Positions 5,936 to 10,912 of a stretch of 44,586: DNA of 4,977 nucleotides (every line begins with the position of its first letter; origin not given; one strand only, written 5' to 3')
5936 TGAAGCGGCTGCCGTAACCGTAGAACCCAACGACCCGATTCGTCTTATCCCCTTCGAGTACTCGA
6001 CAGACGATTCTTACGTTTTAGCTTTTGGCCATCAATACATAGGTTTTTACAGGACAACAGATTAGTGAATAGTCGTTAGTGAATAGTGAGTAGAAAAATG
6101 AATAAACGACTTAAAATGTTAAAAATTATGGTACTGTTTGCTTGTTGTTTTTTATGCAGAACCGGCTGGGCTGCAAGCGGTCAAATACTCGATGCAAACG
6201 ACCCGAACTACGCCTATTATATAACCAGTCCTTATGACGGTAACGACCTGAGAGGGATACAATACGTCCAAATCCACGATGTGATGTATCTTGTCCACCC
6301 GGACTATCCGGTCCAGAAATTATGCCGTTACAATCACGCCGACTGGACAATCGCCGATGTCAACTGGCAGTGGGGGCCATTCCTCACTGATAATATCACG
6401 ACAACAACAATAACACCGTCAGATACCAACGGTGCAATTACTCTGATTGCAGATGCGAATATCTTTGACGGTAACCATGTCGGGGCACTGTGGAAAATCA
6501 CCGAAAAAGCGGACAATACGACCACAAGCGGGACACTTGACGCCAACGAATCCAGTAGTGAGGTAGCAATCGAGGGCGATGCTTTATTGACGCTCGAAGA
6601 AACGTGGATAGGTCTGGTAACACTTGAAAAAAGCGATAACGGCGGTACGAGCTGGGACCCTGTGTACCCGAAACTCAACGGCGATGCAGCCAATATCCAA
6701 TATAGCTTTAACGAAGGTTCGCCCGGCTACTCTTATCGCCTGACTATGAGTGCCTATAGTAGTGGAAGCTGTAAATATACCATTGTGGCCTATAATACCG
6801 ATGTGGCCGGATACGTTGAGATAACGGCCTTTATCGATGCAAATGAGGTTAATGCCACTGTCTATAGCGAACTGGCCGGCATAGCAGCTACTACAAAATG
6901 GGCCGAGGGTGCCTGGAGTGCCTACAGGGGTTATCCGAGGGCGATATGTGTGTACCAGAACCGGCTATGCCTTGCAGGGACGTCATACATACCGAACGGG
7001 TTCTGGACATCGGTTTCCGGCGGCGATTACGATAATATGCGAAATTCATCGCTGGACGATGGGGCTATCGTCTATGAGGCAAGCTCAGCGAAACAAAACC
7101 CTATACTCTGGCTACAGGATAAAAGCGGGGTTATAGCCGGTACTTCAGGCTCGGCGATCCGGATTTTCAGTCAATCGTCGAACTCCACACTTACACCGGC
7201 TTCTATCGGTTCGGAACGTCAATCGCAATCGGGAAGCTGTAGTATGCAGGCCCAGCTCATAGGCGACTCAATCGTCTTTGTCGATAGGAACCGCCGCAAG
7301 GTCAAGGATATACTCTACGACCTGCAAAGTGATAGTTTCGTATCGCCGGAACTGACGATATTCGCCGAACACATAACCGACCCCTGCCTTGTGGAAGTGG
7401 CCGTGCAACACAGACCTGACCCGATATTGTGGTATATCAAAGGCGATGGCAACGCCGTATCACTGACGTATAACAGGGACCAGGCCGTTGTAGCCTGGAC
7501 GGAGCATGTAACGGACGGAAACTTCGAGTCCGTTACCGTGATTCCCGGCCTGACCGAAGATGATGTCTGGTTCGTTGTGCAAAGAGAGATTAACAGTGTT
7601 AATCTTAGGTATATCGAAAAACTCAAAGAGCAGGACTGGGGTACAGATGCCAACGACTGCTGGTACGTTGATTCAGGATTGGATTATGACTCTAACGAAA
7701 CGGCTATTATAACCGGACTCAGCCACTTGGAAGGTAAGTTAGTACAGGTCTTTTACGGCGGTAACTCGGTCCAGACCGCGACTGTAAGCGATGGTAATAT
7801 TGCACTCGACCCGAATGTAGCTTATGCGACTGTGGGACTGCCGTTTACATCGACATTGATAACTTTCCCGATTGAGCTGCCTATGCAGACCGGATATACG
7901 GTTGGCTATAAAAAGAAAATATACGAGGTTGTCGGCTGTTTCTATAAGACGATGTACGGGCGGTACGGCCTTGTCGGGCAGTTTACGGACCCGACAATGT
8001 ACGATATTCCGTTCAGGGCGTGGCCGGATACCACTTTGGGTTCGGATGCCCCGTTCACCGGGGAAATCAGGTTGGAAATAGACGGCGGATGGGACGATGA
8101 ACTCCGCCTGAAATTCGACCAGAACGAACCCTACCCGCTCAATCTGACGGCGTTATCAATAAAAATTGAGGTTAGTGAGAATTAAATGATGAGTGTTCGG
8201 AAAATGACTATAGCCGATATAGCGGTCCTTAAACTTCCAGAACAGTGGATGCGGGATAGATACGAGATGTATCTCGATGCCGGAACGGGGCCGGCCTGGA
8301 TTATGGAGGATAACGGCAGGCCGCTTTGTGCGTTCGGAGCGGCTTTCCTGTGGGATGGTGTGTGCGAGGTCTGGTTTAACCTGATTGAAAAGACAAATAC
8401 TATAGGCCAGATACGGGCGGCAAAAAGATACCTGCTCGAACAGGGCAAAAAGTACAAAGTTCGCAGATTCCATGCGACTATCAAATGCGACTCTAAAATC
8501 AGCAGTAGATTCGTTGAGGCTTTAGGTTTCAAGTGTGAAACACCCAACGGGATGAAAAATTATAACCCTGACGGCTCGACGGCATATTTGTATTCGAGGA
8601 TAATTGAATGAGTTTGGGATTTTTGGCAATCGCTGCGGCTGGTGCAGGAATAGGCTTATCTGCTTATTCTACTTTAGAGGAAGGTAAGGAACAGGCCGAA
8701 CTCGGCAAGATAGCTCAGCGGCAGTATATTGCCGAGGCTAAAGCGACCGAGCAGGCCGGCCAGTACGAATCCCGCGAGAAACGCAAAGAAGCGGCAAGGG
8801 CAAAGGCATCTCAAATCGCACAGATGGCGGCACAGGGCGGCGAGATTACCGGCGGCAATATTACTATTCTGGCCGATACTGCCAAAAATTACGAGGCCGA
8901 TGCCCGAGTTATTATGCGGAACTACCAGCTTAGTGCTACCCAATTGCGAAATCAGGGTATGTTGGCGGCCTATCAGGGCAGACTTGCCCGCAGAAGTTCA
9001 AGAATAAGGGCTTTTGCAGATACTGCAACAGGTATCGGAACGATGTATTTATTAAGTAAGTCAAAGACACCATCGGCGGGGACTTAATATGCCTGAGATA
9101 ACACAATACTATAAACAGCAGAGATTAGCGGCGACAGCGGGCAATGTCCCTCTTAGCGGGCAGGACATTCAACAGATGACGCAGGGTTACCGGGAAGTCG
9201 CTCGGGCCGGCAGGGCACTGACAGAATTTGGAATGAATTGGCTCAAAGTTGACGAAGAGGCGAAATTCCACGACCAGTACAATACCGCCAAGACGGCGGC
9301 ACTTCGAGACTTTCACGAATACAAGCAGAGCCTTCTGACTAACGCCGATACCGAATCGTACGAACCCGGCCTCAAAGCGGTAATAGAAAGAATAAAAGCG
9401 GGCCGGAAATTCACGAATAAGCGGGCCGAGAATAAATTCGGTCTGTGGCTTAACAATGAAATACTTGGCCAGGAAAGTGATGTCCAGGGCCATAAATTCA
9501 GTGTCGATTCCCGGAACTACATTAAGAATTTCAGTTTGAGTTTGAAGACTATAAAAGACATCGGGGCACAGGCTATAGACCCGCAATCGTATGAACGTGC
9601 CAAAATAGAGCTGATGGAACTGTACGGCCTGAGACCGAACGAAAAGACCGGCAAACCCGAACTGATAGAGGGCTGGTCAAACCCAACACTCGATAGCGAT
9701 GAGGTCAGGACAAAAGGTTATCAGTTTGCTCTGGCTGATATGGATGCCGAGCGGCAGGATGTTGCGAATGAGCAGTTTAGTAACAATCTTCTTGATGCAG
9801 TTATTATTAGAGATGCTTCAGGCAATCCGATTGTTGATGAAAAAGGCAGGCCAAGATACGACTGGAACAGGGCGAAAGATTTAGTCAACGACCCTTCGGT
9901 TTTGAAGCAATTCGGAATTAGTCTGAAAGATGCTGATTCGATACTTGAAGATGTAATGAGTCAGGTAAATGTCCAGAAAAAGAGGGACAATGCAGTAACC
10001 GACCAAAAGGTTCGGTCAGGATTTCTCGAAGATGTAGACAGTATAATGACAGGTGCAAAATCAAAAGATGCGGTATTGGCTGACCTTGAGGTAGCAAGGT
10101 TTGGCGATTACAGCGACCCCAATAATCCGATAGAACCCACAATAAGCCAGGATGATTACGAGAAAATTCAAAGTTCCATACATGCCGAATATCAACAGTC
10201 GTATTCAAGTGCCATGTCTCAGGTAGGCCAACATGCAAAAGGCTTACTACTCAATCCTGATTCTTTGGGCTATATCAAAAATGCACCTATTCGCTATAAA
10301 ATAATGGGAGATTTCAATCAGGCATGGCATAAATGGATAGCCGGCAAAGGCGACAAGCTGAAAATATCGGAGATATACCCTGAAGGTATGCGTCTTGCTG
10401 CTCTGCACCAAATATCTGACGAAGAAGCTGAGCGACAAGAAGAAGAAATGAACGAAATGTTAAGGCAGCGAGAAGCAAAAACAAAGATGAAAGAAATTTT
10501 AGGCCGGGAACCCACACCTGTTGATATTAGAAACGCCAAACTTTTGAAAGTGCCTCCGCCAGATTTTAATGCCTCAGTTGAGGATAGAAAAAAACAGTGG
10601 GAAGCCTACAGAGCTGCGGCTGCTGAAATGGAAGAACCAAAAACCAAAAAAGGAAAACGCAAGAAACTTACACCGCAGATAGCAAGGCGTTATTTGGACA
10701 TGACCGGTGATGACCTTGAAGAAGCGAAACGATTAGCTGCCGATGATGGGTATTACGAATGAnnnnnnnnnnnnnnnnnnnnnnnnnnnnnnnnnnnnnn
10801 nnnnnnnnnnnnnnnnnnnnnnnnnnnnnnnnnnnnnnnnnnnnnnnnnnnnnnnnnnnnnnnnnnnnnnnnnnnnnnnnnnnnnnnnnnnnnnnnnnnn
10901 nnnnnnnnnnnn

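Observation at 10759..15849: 1696-aa virion protein in the gp16 slot carries a ParB/Srx-type domain rather than a recognisable transglycosylase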

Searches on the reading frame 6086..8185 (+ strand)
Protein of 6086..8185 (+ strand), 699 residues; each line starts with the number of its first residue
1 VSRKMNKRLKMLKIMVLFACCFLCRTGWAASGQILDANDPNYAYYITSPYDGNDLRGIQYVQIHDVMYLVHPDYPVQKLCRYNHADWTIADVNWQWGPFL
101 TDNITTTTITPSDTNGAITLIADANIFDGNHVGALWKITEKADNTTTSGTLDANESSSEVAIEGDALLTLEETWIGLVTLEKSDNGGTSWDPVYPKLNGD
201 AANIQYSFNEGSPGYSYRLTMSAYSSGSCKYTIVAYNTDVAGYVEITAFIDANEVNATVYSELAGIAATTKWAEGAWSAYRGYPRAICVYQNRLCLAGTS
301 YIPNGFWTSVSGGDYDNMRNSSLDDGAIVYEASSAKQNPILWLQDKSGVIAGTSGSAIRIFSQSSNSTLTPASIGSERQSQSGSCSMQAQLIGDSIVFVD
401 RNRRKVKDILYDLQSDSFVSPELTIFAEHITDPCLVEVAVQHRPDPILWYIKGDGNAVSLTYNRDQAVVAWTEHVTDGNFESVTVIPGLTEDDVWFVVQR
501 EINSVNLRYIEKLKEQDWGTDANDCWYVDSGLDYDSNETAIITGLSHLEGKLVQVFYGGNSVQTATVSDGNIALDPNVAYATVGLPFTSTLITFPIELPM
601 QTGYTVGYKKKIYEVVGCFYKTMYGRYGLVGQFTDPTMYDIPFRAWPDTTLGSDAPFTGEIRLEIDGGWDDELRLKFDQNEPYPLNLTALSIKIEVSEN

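Call 7: search_protein_families(library=phrogs, proteins=[window:6086-8185:+], max_evalue=0.001)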
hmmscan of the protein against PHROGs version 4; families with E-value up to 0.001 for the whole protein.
window:6086-8185:+ (699 aa): 4 families
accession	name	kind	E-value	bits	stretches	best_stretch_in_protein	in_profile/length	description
phrog_376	-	tail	1.2e-150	504.3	1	40-698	101-711/712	tail protein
phrog_15566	-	tail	5.6e-78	263.8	2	256-540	18-304/552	tail protein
phrog_20269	-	unknown function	2.8e-22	80.2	1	35-308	96-326/374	-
phrog_30010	-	unknown function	3.7e-22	79.8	1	402-539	187-324/517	-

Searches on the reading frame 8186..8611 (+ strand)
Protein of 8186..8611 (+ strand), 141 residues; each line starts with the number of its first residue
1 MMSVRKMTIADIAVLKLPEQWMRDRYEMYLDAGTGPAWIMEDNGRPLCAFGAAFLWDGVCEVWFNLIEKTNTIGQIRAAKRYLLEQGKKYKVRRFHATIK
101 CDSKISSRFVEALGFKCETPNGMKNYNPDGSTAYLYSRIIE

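Call 7: search_protein_families(library=phrogs, proteins=[window:8186-8611:+], max_evalue=0.001)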
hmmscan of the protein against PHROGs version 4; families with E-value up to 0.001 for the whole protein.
window:8186-8611:+ (141 aa): 2 families
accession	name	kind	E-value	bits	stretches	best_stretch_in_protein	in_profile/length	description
phrog_4177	-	unknown function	4e-11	44.1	1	29-139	34-142/143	-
phrog_308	-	head and packaging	0.0003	22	1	34-121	47-134/151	internal virion protein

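Call 78: search_protein_families(library=ncbifam, proteins=[window:8186-8611:+], max_evalue=0.1)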
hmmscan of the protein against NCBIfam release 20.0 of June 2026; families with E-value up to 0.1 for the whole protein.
window:8186-8611:+ (141 aa): 0 families

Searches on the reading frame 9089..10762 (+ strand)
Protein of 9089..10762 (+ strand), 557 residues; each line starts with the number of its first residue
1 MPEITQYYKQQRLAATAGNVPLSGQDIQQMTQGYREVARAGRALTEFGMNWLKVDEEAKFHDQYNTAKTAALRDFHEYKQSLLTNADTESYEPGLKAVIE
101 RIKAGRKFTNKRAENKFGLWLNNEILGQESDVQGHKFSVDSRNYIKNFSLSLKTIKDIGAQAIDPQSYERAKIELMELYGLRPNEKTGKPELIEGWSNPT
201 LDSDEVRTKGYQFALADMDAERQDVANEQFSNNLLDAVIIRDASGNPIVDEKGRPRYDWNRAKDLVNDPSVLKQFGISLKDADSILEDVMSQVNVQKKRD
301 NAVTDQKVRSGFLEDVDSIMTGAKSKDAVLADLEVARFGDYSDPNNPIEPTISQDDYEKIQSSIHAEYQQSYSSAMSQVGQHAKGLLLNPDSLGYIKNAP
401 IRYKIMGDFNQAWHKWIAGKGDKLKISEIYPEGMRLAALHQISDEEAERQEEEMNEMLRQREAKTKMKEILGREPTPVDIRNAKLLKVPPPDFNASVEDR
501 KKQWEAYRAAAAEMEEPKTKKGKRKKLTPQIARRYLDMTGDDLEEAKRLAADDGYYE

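Call 7: search_protein_families(library=phrogs, proteins=[window:9089-10762:+], max_evalue=0.001)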
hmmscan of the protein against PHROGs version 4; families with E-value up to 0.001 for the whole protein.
window:9089-10762:+ (557 aa): 0 families

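Call 26: search_protein_families(library=pfam, proteins=[window:9089-10762:+], max_evalue=0.01)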
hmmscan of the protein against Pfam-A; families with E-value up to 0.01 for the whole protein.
window:9089-10762:+ (557 aa): 0 families

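Call 78: search_protein_families(library=ncbifam, proteins=[window:9089-10762:+], max_evalue=0.1)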
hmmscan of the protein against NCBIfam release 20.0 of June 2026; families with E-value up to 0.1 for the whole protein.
window:9089-10762:+ (557 aa): 0 families
